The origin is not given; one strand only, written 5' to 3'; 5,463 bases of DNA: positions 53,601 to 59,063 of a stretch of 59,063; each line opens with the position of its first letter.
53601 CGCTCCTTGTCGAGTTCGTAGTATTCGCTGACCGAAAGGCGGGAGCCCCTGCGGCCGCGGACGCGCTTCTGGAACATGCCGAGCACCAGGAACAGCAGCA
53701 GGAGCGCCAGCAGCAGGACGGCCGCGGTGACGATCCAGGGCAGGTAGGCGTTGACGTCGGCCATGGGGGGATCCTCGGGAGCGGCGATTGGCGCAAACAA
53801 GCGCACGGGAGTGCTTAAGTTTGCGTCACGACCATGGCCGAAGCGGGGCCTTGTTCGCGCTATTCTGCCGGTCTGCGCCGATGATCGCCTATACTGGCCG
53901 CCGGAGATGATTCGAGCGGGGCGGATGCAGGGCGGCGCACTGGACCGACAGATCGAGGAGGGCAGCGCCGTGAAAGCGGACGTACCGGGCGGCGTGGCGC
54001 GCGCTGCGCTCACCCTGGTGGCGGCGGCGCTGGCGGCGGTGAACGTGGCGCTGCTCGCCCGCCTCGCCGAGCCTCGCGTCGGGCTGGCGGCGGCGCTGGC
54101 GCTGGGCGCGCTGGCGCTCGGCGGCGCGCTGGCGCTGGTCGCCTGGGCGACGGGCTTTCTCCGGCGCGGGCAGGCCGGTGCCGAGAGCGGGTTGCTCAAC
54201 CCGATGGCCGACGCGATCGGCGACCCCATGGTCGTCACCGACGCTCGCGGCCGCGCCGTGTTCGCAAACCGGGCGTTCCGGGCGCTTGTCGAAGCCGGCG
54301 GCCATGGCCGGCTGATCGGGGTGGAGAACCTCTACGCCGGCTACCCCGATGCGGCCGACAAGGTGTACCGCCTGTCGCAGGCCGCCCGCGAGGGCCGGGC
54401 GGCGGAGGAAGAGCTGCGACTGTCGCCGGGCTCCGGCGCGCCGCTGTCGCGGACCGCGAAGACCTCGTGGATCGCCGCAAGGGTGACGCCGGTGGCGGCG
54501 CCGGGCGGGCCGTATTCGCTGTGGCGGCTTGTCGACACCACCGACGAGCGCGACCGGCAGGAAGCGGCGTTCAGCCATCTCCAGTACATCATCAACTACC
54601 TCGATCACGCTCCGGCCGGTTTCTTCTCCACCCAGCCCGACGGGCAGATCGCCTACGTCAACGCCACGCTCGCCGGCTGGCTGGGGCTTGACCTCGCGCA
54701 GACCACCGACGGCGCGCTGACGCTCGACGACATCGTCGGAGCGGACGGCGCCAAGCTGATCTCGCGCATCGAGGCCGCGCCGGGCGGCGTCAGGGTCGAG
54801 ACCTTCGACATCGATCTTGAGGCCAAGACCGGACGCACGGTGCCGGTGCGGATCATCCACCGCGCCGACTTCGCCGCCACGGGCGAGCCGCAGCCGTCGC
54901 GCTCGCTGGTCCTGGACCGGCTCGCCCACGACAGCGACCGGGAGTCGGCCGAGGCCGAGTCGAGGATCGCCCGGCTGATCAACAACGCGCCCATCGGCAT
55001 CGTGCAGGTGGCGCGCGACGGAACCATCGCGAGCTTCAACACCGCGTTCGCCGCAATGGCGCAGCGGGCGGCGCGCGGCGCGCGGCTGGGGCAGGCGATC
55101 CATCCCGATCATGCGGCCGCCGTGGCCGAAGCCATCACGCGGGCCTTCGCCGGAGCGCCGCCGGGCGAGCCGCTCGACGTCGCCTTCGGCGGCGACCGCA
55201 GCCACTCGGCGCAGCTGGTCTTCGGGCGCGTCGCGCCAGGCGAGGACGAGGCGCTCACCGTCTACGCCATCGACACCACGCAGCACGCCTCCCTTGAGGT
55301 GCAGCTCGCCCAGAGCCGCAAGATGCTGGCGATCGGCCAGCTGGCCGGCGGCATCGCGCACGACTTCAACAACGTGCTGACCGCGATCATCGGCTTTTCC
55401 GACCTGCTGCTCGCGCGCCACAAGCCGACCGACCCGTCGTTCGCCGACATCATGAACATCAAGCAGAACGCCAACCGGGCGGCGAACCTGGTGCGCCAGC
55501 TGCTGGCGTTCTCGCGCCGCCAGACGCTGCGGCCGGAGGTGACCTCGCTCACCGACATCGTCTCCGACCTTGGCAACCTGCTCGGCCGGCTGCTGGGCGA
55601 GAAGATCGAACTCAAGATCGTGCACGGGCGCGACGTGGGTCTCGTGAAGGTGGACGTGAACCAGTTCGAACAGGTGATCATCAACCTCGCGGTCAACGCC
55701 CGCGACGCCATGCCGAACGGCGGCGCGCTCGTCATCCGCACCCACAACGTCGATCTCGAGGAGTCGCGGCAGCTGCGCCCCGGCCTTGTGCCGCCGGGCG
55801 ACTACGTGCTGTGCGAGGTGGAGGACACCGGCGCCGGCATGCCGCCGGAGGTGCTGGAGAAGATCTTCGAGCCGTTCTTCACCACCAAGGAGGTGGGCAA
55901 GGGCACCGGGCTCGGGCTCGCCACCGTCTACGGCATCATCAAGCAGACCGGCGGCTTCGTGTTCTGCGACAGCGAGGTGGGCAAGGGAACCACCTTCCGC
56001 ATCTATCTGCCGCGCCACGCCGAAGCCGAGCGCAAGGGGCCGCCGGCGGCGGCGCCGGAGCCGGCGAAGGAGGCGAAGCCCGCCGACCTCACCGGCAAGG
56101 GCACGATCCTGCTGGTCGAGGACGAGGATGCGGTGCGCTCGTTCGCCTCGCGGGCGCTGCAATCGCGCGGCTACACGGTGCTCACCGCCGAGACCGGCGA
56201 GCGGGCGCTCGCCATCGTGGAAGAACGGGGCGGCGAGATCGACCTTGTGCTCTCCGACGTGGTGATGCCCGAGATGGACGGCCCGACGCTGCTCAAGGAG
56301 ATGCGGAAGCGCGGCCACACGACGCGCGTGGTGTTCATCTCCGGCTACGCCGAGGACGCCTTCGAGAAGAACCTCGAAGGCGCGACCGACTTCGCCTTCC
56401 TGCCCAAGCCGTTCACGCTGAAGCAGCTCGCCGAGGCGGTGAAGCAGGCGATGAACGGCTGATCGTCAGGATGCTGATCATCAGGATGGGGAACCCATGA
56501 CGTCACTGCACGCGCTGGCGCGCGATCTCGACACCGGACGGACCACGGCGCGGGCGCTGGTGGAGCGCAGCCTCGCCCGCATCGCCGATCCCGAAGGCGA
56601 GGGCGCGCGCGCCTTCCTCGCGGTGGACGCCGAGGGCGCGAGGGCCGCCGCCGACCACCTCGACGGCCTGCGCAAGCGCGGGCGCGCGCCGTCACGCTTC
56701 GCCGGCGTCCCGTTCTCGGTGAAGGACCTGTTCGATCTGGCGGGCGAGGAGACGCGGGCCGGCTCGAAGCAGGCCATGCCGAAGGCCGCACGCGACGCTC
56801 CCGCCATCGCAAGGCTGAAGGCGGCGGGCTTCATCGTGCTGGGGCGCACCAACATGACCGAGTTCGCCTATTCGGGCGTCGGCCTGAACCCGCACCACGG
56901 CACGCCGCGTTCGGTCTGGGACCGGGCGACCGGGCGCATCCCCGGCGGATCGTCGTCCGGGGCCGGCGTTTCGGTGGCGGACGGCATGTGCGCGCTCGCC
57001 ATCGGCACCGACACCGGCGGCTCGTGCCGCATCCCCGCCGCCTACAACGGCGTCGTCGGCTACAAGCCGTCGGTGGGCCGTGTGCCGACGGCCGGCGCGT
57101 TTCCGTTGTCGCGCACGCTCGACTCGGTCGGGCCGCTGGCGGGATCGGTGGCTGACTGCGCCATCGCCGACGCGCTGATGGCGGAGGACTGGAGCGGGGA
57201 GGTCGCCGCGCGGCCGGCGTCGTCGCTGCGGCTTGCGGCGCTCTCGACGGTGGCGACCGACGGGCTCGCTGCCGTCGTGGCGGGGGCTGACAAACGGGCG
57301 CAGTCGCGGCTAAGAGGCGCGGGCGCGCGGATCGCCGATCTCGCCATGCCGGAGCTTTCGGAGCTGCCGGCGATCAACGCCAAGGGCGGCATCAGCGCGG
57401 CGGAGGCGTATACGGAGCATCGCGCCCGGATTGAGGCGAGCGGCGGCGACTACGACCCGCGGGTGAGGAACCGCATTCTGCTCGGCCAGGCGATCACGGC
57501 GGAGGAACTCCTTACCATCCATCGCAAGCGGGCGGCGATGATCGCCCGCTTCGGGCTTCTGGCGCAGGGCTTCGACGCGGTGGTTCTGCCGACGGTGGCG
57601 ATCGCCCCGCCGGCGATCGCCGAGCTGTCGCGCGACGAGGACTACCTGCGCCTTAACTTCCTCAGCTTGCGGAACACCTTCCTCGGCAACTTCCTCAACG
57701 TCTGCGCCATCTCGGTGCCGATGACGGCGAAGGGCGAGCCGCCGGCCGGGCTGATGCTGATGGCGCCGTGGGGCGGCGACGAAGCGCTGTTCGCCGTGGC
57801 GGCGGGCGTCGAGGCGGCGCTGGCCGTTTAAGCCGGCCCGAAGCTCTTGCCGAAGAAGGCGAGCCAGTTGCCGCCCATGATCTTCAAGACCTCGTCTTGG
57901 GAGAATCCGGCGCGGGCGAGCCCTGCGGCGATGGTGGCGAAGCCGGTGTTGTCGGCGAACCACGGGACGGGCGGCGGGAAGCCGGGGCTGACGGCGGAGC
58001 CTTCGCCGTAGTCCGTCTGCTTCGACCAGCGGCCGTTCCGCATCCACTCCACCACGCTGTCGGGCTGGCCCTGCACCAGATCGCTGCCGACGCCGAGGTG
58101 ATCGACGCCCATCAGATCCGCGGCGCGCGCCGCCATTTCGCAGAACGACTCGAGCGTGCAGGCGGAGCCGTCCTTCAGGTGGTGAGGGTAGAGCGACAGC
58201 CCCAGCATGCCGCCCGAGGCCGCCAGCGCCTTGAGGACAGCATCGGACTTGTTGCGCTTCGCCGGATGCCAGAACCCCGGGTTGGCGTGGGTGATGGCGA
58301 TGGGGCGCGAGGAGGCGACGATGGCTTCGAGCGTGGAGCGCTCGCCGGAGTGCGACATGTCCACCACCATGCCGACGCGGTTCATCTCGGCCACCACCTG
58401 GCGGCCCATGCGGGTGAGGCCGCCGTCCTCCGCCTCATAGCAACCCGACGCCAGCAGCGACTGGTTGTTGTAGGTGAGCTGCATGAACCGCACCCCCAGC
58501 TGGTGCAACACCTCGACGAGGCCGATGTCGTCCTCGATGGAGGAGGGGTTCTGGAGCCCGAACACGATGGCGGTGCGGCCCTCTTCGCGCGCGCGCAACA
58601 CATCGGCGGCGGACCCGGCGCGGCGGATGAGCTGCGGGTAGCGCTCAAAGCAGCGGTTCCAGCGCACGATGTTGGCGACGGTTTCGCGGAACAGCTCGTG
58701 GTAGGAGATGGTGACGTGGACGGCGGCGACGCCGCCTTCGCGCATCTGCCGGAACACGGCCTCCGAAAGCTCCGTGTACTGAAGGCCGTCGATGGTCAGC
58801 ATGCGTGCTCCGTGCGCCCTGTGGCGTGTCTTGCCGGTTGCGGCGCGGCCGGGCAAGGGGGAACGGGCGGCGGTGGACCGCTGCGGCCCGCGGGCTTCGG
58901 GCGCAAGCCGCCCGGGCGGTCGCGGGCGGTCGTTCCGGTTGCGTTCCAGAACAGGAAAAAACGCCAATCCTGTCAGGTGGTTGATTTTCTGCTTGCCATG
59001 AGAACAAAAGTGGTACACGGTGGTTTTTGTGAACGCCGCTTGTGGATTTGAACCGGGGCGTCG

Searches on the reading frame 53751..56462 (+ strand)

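Call 15: search_protein_families(library=pfam, proteins=[window:53751-56462:+], max_evalue=0.00001)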
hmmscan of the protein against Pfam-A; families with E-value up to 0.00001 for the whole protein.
window:53751-56462:+ (903 aa): 7 families
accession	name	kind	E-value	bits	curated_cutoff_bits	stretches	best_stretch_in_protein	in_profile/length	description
PF00072.30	Response_reg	-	5.2e-23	81.8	30.2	1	786-898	1-111/111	Response regulator receiver domain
PF02518.31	HATPase_c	-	3.3e-22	79.4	26.4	1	635-755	2-109/111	Histidine kinase-, DNA gyrase B-, and HSP90-like ATPase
PF08448.16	PAS_4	-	9.7e-14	52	23.1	0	411-511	2-107/110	PAS fold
PF00989.32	PAS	-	3.9e-13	49.9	22.6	0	152-253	6-101/113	PAS fold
PF13188.13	PAS_8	-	8.6e-10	38.6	21.8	0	405-456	2-53/65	PAS domain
PF00512.31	HisKA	-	1.1e-09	38.6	26.9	1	529-591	3-64/66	His Kinase A (phospho-acceptor) domain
PF13426.13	PAS_9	-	2.7e-07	31.3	27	0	288-369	1-80/103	PAS domain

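Call 81: search_protein_families(library=ncbifam, proteins=[window:53751-56462:+], max_evalue=0.00001)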
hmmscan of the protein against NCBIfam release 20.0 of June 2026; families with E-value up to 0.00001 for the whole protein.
window:53751-56462:+ (903 aa): 118 families (the best 25 are shown)
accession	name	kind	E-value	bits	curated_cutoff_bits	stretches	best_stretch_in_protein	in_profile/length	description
NF046020.1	HisKinCckABruc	equivalog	1.4e-301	1002.5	1000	1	85-901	23-867/868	cell cycle histidine kinase CckA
NF046026.1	HisKinCckACaul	equivalog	9.8e-155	516.3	1000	1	349-901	128-676/678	cell cycle histidine kinase CckA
NF010076.0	PRK13557.1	subfamily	3.1e-103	346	631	1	507-903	142-535/540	histidine kinase famiy protein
NF010411.0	PRK13837.1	equivalog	3.8e-85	286.5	647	1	509-902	431-813/828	two-component system VirA-like sensor kinase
NF052574.1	HisKinEspCMyxo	equivalog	9.4e-55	186.1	1200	1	502-901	391-783/785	serine histidine kinase EspC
NF008468.0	PRK11360.1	equivalog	6.1e-52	176.8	646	1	404-760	268-613/616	two-component system sensor histidine kinase AtoS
NF052573.1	HisKinEspAMyxo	equivalog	1.6e-47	162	1400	1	395-898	244-747/755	serine histidine kinase EspA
NF047466.1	hybrid_RR_LvrB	exception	4.4e-41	141.3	500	1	512-755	136-376/377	hybrid histidine kinase/response regulator LvrB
NF007688.0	PRK10364.1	equivalog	4.6e-39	134.4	479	1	512-759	224-455/460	two-component system sensor histidine kinase ZraS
TIGR02956.1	TMAO_torS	equivalog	1.2e-31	109.6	676.5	1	592-903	531-822/967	TMAO reductase system sensor histidine kinase/response regulator TorS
NF038348.1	T2SS_HK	subfamily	4.2e-30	104.7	450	1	573-754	407-572/574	histidine kinase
NF053867.1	SprKinKinDBac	equivalog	4.8e-30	104.5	775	1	516-757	274-499/500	sporulation kinase KinD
NF046044.1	PnpS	equivalog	7.3e-30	104.2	400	1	392-754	43-390/390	two-component system histidine kinase PnpS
NF008302.0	PRK11091.1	equivalog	4.5e-28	97.9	838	1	530-899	285-641/779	aerobic respiration two-component sensor histidine kinase ArcB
NF011874.0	PRK15347.1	equivalog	3e-26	91.8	852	2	535-757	405-616/921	two component system sensor kinase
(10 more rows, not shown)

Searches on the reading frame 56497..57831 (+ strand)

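Call 69: search_protein_families(library=pfam, proteins=[window:56497-57831:+], max_evalue=0.001)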
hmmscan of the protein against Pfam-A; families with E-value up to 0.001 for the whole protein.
window:56497-57831:+ (444 aa): 1 family
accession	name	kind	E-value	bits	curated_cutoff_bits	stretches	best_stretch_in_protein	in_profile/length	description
PF01425.27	Amidase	-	9.9e-74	249.4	27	1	21-431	2-444/445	Amidase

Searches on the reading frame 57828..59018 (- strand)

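Call 69: search_protein_families(library=pfam, proteins=[window:57828-59018:-], max_evalue=0.001)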
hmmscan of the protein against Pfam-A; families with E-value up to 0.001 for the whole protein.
window:57828-59018:- (396 aa): 1 family
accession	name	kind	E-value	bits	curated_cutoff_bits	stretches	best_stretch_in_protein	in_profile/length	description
PF01244.27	Peptidase_M19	-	3.6e-74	250.2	26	1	80-389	30-317/319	Membrane dipeptidase (Peptidase family M19)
